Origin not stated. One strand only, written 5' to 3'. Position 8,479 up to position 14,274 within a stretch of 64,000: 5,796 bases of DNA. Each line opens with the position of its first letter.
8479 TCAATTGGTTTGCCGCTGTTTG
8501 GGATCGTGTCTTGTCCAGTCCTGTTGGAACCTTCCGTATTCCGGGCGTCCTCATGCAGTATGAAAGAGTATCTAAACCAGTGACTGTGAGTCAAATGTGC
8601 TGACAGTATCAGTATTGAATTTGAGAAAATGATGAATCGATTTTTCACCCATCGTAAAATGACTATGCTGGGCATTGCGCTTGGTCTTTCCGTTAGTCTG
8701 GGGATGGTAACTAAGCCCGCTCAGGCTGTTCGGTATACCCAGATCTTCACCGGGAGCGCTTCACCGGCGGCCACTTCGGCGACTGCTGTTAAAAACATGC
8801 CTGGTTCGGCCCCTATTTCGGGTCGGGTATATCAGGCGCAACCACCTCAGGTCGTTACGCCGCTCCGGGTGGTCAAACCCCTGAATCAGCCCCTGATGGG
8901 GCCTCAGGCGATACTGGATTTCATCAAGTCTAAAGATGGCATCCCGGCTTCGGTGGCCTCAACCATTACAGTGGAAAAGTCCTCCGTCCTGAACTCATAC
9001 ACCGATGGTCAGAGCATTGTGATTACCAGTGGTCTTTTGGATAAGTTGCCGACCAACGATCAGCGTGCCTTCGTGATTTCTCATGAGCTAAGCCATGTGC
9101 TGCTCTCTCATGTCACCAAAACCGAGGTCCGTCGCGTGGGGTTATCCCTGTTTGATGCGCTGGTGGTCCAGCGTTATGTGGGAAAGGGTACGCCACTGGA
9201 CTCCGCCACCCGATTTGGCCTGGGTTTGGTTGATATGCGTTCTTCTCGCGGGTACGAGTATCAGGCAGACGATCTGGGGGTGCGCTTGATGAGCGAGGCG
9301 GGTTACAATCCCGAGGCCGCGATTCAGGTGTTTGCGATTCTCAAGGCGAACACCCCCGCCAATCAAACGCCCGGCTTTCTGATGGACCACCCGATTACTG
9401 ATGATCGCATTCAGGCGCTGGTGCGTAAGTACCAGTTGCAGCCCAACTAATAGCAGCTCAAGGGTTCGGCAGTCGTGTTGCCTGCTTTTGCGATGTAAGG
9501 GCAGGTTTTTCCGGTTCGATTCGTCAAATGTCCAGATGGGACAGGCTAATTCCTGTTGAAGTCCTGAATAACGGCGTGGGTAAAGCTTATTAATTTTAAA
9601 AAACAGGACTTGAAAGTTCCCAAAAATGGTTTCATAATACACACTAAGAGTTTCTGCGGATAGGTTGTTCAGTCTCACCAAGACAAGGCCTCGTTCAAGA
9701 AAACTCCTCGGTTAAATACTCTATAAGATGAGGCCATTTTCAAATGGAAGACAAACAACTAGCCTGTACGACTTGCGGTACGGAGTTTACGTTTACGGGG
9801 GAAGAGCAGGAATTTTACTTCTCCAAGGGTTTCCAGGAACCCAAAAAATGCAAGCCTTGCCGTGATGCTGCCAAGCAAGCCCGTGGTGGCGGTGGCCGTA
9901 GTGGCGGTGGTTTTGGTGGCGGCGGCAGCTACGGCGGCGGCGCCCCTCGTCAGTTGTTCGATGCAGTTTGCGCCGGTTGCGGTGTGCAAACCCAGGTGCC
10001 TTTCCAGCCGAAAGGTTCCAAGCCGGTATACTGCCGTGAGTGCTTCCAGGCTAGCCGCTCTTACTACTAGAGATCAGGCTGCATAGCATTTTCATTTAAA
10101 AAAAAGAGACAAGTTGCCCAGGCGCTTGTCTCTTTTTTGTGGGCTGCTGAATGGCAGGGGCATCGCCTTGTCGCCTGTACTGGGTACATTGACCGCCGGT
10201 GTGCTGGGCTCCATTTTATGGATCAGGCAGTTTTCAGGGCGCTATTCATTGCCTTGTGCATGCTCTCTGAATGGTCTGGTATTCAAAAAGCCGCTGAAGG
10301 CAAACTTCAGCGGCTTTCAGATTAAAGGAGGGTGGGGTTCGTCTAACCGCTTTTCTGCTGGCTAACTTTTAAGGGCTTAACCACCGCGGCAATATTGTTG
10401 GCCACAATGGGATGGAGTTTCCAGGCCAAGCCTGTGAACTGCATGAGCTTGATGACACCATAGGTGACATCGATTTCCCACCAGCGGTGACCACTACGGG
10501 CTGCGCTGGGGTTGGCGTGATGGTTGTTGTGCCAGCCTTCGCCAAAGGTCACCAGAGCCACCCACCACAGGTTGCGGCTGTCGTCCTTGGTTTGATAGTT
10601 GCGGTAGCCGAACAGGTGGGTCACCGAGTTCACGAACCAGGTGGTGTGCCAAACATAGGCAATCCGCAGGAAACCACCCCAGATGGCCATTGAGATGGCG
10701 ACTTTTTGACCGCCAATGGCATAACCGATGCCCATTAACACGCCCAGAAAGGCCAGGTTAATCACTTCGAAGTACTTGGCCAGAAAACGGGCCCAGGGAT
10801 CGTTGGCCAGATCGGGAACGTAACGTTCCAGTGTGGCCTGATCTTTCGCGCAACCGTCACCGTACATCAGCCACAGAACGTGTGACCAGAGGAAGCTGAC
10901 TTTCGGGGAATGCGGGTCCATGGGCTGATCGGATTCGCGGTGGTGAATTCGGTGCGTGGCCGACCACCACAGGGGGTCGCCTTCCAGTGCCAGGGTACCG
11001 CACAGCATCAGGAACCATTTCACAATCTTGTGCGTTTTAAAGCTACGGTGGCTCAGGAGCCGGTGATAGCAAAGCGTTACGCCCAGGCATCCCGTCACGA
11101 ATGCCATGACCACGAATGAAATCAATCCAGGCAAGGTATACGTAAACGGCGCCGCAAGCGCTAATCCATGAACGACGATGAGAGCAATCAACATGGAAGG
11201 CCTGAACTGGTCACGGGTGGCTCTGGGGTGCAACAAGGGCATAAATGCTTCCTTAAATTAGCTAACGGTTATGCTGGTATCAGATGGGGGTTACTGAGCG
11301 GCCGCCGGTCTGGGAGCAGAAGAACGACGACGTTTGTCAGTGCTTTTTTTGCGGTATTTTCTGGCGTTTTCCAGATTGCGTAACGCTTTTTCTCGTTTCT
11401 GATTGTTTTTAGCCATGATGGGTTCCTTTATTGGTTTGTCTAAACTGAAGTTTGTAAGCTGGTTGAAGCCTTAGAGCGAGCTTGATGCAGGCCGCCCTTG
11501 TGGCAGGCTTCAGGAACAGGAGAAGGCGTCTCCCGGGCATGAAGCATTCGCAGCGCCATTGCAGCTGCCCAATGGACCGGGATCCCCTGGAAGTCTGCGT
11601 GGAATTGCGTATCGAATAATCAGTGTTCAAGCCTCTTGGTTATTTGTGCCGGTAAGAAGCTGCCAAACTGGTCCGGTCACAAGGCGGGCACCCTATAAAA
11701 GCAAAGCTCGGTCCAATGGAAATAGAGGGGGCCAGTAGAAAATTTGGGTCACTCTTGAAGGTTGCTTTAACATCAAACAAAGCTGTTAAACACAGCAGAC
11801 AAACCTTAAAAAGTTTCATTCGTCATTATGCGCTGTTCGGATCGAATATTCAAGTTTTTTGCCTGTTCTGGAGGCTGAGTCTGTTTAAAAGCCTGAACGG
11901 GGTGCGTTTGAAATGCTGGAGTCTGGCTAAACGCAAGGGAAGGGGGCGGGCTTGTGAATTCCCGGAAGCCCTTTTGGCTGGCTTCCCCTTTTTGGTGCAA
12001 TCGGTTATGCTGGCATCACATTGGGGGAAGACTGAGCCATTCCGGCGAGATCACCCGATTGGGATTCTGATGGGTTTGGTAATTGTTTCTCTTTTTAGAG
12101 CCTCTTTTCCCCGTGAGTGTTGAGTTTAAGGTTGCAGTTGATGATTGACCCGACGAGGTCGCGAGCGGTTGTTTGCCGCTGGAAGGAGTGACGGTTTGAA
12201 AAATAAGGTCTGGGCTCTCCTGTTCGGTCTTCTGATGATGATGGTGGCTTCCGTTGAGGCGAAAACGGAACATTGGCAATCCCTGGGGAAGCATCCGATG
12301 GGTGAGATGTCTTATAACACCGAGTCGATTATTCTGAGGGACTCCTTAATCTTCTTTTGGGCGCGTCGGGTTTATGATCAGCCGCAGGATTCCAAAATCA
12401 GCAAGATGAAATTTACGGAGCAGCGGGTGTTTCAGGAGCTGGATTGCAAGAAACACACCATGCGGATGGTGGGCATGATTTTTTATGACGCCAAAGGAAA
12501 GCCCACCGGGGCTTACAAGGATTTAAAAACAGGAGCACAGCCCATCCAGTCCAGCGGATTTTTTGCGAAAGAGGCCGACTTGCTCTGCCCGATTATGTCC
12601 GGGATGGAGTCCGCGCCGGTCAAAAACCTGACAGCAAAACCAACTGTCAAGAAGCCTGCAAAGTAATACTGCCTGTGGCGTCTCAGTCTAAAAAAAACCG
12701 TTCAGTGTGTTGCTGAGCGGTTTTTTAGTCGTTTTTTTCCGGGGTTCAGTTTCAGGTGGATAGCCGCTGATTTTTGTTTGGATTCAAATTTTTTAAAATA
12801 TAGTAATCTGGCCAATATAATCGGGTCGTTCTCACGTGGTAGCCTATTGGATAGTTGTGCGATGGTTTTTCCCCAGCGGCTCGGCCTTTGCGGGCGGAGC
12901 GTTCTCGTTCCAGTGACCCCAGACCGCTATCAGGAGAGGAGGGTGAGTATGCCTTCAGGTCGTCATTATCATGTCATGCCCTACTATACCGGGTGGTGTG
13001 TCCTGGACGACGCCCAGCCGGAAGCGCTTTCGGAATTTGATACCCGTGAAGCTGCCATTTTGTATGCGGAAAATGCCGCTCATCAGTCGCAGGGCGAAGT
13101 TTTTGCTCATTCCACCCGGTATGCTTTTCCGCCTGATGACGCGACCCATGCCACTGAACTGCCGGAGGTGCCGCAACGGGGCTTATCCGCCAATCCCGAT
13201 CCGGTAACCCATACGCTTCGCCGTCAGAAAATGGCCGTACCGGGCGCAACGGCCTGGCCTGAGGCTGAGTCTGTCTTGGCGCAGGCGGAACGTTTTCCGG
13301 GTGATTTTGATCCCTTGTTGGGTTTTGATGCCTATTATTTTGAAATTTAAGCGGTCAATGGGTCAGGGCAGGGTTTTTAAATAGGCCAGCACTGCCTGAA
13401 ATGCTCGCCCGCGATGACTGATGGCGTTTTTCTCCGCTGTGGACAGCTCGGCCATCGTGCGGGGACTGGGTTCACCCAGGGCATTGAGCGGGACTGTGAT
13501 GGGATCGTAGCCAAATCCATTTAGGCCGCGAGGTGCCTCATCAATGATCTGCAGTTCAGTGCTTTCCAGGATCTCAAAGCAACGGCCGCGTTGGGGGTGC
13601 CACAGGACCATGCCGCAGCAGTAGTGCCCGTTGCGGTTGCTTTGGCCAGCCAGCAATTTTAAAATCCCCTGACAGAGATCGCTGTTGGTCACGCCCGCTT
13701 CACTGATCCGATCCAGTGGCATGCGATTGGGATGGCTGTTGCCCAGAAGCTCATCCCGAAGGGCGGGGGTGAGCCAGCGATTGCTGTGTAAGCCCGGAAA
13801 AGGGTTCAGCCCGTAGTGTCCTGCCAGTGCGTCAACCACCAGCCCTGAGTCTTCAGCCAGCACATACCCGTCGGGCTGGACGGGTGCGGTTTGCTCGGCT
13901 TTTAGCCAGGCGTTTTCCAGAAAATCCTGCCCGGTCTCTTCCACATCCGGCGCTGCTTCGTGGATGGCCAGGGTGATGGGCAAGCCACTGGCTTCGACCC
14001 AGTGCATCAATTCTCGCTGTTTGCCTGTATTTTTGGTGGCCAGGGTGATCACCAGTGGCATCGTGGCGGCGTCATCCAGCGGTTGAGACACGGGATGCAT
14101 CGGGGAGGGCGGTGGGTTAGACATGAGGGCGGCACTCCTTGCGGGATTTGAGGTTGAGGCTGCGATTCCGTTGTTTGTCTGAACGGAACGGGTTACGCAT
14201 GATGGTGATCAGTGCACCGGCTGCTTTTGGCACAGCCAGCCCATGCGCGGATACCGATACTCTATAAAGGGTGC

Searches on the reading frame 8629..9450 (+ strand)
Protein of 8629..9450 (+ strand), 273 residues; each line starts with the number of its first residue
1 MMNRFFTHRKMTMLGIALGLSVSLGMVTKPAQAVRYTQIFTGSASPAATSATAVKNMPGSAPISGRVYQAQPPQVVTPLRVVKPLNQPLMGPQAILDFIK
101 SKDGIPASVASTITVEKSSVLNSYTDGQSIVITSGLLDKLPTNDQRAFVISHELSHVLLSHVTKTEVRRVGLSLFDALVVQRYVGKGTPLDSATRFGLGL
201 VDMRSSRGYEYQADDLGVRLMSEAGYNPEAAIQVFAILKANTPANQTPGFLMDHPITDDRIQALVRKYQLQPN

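Call 46: search_protein_families(library=pfam, proteins=[window:8629-9450:+], max_evalue=0.001)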
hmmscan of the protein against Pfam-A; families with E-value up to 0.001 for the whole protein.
window:8629-9450:+ (273 aa): 1 family
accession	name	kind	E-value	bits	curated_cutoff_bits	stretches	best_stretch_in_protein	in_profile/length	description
PF01435.24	Peptidase_M48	-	3.4e-25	89.4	20.3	1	106-265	21-183/186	Peptidase family M48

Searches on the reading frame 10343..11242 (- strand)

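Call 46: search_protein_families(library=pfam, proteins=[window:10343-11242:-], max_evalue=0.001)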
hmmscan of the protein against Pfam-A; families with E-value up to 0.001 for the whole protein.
window:10343-11242:- (299 aa): 1 family
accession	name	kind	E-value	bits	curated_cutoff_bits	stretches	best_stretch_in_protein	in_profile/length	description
PF00487.30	FA_desaturase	-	7.3e-22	78.8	29.7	1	44-255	10-229/253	Fatty acid desaturase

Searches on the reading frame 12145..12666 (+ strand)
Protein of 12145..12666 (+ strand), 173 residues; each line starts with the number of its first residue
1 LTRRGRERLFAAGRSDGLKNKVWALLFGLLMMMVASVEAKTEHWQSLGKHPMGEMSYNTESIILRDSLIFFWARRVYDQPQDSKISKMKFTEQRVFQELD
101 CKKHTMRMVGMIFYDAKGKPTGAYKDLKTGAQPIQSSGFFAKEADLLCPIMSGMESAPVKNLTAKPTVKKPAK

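Call 46: search_protein_families(library=pfam, proteins=[window:12145-12666:+], max_evalue=0.001)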
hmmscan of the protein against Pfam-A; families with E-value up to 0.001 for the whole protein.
window:12145-12666:+ (173 aa): 1 family
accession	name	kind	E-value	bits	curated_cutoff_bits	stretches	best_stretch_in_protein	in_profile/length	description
PF16747.10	Adhesin_E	-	3.7e-10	40.5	23.7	1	44-148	1-108/109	Surface-adhesin protein E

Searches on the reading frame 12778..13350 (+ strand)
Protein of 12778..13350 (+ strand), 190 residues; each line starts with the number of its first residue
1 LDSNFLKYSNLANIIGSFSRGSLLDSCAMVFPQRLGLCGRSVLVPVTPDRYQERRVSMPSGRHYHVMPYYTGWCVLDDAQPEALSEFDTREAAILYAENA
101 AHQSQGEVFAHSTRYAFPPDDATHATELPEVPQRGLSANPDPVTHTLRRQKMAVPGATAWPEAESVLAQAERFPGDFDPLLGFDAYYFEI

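Call 46: search_protein_families(library=pfam, proteins=[window:12778-13350:+], max_evalue=0.001)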
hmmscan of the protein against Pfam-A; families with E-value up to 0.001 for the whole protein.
window:12778-13350:+ (190 aa): 1 family
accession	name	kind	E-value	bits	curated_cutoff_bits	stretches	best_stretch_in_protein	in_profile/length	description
PF09954.14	DUF2188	-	5.5e-06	26.9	22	1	64-113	1-52/62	Uncharacterized protein conserved in bacteria (DUF2188)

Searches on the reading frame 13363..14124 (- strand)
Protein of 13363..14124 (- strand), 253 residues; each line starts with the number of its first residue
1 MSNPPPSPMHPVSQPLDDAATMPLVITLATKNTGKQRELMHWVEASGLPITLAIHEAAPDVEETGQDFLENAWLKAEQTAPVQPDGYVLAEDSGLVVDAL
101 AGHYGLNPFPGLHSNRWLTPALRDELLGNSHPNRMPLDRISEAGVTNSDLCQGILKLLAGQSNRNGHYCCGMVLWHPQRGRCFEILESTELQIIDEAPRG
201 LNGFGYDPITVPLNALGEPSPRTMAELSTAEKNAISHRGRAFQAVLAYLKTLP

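Call 46: search_protein_families(library=pfam, proteins=[window:13363-14124:-], max_evalue=0.001)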
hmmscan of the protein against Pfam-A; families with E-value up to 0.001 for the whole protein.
window:13363-14124:- (253 aa): 1 family
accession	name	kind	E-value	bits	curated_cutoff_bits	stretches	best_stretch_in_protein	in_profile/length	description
PF01725.21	Ham1p_like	-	5.2e-36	124.7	22.5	1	26-247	1-185/186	Ham1 family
